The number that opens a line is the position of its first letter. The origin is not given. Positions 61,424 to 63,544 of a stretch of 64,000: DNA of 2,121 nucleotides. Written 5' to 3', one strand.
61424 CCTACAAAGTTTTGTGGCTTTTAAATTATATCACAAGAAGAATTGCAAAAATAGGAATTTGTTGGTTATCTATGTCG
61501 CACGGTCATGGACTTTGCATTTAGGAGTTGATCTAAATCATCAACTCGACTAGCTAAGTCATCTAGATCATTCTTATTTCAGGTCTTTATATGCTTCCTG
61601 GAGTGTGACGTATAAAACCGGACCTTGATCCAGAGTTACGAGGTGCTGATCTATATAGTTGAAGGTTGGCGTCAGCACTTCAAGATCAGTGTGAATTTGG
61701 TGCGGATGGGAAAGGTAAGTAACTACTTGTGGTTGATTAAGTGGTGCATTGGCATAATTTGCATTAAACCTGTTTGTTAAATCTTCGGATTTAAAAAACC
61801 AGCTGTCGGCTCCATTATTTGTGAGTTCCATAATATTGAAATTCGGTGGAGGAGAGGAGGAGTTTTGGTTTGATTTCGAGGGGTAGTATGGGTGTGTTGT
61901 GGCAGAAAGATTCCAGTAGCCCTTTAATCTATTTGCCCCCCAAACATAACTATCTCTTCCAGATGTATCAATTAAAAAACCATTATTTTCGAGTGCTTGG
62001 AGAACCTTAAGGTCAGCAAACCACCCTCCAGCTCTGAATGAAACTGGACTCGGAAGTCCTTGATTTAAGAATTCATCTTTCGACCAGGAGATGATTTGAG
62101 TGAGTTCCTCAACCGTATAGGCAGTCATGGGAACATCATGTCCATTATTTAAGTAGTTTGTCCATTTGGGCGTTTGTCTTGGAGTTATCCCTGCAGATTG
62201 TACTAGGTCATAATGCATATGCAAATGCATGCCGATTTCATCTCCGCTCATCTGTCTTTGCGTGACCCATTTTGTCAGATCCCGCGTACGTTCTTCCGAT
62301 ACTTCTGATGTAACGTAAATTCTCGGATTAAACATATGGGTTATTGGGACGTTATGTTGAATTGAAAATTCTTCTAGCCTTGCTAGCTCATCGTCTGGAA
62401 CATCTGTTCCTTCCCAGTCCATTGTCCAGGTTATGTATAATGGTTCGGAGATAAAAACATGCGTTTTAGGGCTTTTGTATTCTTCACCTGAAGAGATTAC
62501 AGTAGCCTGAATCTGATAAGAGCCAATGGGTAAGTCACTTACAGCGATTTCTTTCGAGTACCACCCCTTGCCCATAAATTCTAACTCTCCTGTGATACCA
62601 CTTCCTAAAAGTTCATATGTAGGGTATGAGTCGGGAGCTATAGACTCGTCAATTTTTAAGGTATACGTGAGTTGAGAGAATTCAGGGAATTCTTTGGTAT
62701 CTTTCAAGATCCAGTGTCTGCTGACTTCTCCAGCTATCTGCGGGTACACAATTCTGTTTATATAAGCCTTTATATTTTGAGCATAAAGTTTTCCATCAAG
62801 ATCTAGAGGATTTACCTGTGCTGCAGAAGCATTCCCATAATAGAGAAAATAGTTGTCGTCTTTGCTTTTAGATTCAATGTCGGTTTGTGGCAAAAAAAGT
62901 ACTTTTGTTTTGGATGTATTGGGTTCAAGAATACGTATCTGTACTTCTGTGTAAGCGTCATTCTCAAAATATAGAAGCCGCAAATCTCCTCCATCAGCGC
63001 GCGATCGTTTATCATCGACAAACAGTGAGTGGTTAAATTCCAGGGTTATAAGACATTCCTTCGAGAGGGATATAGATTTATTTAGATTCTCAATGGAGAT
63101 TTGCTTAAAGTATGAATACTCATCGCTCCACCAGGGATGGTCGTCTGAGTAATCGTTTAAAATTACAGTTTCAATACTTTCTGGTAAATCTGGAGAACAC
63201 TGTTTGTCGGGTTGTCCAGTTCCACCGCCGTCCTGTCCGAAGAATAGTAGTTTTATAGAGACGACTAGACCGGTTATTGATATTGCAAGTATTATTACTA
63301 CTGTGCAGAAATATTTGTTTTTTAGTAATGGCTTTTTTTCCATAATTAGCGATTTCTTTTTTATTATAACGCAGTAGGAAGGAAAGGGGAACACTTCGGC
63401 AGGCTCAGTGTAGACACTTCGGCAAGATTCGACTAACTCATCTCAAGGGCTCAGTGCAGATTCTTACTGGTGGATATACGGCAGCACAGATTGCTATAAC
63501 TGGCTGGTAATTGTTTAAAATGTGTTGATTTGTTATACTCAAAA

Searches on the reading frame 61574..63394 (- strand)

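Call 57: search_protein_families(library=pfam, proteins=[window:61574-63394:-], max_evalue=0.0001)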
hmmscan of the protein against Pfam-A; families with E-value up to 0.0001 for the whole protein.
window:61574-63394:- (606 aa): 1 family
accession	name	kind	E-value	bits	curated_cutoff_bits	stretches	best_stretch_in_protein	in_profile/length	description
PF10096.14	DUF2334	-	7.6e-06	26.1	26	1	336-490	17-154/203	Uncharacterized protein conserved in bacteria (DUF2334)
